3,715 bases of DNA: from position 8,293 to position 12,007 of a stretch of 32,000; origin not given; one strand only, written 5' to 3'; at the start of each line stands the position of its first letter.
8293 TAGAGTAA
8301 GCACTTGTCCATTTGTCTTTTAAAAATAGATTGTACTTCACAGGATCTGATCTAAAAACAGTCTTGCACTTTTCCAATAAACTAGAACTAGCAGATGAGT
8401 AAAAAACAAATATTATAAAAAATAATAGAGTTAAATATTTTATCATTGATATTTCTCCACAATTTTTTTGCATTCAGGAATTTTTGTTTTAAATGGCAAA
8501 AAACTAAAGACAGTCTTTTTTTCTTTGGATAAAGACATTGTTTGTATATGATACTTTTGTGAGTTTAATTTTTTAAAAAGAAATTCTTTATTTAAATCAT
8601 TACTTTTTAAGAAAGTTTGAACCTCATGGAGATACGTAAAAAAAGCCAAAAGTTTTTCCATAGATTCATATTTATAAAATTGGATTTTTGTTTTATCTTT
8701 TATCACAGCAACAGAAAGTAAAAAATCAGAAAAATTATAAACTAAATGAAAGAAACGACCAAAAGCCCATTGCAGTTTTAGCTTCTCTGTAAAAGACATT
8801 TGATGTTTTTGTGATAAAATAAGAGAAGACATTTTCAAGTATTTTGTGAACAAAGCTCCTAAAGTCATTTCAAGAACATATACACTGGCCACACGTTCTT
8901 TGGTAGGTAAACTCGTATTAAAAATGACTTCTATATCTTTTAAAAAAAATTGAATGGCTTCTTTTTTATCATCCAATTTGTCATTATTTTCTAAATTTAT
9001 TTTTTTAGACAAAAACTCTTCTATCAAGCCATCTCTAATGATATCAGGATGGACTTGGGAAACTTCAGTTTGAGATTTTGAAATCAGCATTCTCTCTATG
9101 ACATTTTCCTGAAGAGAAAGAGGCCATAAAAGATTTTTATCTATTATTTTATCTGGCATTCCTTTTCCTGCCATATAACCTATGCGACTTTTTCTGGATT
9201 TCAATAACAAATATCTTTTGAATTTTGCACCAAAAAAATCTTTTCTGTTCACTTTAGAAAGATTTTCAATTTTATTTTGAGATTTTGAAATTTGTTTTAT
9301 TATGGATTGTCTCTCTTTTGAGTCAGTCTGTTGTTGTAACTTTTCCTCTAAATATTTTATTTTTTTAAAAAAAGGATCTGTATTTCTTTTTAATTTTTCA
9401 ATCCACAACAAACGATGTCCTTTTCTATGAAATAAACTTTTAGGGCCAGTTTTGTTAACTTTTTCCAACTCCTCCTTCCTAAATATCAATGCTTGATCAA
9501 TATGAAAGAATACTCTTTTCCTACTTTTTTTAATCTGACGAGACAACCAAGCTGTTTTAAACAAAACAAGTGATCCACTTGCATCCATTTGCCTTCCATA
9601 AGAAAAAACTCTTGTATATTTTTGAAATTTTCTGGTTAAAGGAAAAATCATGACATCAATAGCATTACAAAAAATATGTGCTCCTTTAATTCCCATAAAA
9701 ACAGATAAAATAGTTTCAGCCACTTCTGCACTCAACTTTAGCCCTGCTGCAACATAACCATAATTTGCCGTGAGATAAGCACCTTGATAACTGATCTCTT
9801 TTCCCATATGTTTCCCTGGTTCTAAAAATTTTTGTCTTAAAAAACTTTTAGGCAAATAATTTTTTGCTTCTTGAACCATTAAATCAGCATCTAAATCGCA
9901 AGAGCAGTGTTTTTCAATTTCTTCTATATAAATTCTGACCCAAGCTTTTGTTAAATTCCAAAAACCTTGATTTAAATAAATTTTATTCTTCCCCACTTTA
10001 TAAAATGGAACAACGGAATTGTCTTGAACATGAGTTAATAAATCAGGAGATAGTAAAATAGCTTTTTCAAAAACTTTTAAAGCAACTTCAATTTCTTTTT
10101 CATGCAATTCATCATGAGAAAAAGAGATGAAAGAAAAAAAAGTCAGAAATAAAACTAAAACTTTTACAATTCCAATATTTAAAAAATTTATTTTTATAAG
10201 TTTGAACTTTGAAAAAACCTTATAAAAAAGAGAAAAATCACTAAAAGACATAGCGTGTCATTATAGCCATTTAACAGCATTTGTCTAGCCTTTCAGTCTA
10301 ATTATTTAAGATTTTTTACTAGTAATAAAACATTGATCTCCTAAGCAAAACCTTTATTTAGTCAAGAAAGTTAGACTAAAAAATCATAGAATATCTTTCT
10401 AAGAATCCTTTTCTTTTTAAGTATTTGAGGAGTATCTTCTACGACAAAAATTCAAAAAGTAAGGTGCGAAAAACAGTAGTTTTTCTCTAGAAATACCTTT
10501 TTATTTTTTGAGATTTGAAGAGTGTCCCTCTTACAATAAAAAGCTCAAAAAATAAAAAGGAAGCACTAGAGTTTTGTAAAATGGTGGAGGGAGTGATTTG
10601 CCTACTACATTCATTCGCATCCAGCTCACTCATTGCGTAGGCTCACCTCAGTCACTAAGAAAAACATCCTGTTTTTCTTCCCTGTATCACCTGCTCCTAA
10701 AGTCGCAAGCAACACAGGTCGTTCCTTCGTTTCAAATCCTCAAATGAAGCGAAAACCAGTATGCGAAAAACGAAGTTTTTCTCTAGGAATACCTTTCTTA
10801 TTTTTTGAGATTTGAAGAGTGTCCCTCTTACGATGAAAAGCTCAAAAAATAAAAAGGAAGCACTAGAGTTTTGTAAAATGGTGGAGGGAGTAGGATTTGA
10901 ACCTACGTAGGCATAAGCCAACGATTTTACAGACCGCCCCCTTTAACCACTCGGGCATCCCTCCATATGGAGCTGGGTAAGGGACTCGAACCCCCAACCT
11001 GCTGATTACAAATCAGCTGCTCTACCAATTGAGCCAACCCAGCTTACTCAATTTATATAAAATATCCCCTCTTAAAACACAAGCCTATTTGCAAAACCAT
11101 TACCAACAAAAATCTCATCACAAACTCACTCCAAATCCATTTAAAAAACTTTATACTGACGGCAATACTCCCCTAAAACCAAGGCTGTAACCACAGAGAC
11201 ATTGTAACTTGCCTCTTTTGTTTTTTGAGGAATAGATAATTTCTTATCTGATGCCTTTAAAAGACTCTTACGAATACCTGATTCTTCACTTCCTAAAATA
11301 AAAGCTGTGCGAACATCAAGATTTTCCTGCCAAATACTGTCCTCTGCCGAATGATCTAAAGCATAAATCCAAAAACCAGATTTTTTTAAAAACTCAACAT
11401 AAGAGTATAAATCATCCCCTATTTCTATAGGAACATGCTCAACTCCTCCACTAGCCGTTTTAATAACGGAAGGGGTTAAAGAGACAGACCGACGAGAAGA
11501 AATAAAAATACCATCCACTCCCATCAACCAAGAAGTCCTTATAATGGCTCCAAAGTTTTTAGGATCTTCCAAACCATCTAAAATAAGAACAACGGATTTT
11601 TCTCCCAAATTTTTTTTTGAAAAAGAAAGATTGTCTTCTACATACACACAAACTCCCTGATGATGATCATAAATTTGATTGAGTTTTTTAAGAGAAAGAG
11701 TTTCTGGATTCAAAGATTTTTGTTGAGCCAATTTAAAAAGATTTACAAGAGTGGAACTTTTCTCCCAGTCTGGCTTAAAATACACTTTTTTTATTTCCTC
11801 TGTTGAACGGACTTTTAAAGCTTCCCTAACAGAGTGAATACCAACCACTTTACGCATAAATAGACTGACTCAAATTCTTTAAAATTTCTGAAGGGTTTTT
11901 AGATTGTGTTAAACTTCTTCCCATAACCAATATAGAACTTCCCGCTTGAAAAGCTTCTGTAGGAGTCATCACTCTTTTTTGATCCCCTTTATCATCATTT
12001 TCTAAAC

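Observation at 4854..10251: Five-gene operon of uncharacterised envelope proteins built around an ankyrin lipoprotein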

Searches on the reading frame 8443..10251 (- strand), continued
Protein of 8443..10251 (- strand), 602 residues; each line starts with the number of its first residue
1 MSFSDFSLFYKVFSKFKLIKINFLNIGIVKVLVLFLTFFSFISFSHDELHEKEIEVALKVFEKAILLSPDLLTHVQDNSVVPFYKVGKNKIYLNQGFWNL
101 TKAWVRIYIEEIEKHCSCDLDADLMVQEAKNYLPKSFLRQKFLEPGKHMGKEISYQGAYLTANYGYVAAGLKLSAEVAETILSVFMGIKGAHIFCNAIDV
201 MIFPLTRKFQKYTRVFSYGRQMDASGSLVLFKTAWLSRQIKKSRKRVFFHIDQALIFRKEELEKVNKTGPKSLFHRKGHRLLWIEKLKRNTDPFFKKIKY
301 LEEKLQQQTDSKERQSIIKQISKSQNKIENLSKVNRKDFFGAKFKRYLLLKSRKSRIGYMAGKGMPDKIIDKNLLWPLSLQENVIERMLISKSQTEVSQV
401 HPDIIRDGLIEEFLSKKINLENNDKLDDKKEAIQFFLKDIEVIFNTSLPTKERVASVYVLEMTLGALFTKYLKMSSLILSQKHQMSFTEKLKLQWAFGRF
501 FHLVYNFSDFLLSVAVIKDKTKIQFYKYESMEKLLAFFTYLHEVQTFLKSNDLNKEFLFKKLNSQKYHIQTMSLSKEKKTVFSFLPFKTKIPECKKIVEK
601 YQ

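Call 81: find_encoding_contigs(protein=P0089, flank=7000, max_places=1)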
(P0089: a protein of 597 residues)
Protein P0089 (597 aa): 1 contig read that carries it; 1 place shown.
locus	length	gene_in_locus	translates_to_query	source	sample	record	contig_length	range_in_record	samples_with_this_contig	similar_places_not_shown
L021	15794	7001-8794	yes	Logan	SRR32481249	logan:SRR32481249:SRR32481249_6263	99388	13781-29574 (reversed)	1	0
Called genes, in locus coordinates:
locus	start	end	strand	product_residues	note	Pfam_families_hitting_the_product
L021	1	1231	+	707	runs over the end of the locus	PF00115:COX1, PF02433:FixO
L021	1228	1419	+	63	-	PF05545:FixQ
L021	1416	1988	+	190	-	PF14715:FixP_N, PF13442:Cytochrome_CBB3, PF00034:Cytochrom_C (weak)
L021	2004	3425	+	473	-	PF12801:Fer4_5, PF13187:Fer4_9 (faint), PF13237:Fer4_10 (faint), PF13484:Fer4_16 (faint), PF13534:Fer4_17 (faint), PF12838:Fer4_7 (weak), PF13746:Fer4_18, PF11614:FixG_C, +1 more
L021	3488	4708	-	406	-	-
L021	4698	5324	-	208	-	-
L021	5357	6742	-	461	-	PF12796:Ank_2 (faint), PF13637:Ank_4 (faint), PF13857:Ank_5 (faint), PF00023:Ank (faint), PF13606:Ank_3 (faint)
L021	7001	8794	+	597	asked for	-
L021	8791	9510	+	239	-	-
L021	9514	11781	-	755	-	PF00330:Aconitase, PF00694:Aconitase_C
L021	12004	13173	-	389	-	PF04406:TP6A_N, PF21180:TOP6A-Spo11_Toprim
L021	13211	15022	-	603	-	PF02518:HATPase_c, PF13589:HATPase_c_3, PF09239:Topo-VIb_trans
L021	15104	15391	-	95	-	PF01844:HNH, PF14279:HNH_5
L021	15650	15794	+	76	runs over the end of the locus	PF01722:BolA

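Call 92: search_protein_families(library=pfam, proteins=[L009:6124-6837:+, L007:20078-20773:-, L013:4263-5384:+, L017:10977-13325:+, L017:5195-7036:-, L019:3073-3870:-, L009:5671-6453:-], max_evalue=0.01)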
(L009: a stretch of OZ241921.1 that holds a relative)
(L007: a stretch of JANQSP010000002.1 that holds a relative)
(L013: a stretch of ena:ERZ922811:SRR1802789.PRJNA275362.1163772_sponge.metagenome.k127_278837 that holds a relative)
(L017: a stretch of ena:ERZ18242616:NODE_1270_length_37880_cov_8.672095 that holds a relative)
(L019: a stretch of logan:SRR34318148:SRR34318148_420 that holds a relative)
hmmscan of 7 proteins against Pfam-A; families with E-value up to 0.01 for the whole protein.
L009:6124-6837:+ (237 aa): 0 families

L007:20078-20773:- (231 aa): 2 families
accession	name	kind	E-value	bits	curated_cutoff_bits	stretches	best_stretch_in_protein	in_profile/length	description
PF13739.11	PdaC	-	1.8e-07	32.6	29.1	1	59-129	23-94/95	Deacetylase PdaC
PF11738.13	DUF3298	-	7.3e-07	30.5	24.1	1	156-228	11-83/84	Protein of unknown function (DUF3298)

L013:4263-5384:+ (373 aa): 0 families

L017:10977-13325:+ (782 aa): 0 families

L017:5195-7036:- (613 aa): 0 families

L019:3073-3870:- (265 aa): 0 families

L009:5671-6453:- (260 aa): 0 families
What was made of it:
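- On PhoB-controlled (Pho regulon) operon: The regulator's identity is unverified (call 92).
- Closest known: Pho-regulon porin loci. Different: No Pho gene was available in the fetched DNA to confirm the motif (call 92).
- No Pho-regulon gene was available to cross-check (call 92).
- Tried and rejected: The other two intergenic occurrences precede genes with no Pho or metal annotation (call 92).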

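Call 94: search_solved_structures(query=A10, max_evalue=10)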
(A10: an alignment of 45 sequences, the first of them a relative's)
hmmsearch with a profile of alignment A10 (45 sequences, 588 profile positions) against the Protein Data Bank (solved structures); distinct sequences matched with E-value up to 10: 10.
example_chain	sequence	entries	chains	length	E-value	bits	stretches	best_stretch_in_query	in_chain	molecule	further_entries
4gwp_A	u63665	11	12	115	0.095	14.4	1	259-317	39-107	Mediator of RNA polymerase II transcription subunit 11 | MEDIATOR OF RNA POLYMERASE II TRANSCRIPTION SUBUNIT 20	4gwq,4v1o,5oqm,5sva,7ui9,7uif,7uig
3j1o_H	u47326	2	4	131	0.15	13.8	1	259-317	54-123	Mediator of RNA polymerase II transcription subunit 11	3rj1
1gpj_A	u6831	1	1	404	0.41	12.3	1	395-467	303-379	Glutamyl-tRNA reductase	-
8b6f_A8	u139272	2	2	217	0.66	11.7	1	56-96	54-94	NDUTT15 | ND5a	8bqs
8gym_tf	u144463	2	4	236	0.74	11.5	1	56-96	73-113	NDUTT15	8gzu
2zxx_A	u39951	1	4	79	1.6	10.4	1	239-316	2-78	Geminin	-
4uos_A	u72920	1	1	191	1.8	10.2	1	75-166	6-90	DESIGNED HELICAL BUNDLE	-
6dlc_A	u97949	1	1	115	2.2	9.9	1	262-302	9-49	Designed protein DHD1:234_A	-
6wbp_A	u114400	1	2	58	6.5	8.4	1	265-316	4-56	Septin-6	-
5vpa_A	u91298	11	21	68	9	7.9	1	248-299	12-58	Protein fosB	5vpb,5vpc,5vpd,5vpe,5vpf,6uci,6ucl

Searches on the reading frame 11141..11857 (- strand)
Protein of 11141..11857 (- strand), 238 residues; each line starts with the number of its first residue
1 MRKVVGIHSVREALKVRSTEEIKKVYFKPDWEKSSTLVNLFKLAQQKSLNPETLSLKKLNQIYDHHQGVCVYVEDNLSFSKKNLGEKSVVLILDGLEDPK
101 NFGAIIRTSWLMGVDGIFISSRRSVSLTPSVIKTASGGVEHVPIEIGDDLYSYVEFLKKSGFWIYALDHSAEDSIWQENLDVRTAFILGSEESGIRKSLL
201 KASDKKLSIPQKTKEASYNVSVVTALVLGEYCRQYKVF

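Call 50: search_protein_families(library=pfam, proteins=[window:11141-11857:-], max_evalue=0.1)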
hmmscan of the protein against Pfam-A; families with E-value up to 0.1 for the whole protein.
window:11141-11857:- (238 aa): 3 families
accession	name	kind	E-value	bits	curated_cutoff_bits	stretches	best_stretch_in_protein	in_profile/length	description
PF00588.24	SpoU_methylase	-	2.1e-33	115.8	29.7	1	89-228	2-141/142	SpoU rRNA Methylase family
PF08032.17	SpoU_sub_bind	-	2.6e-10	40.9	22.8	1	4-74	2-71/76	RNA 2'-O ribose methyltransferase substrate binding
PF19008.5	DUF5737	-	0.024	15.3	27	0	50-95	24-69/99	Family of unknown function (DUF5737)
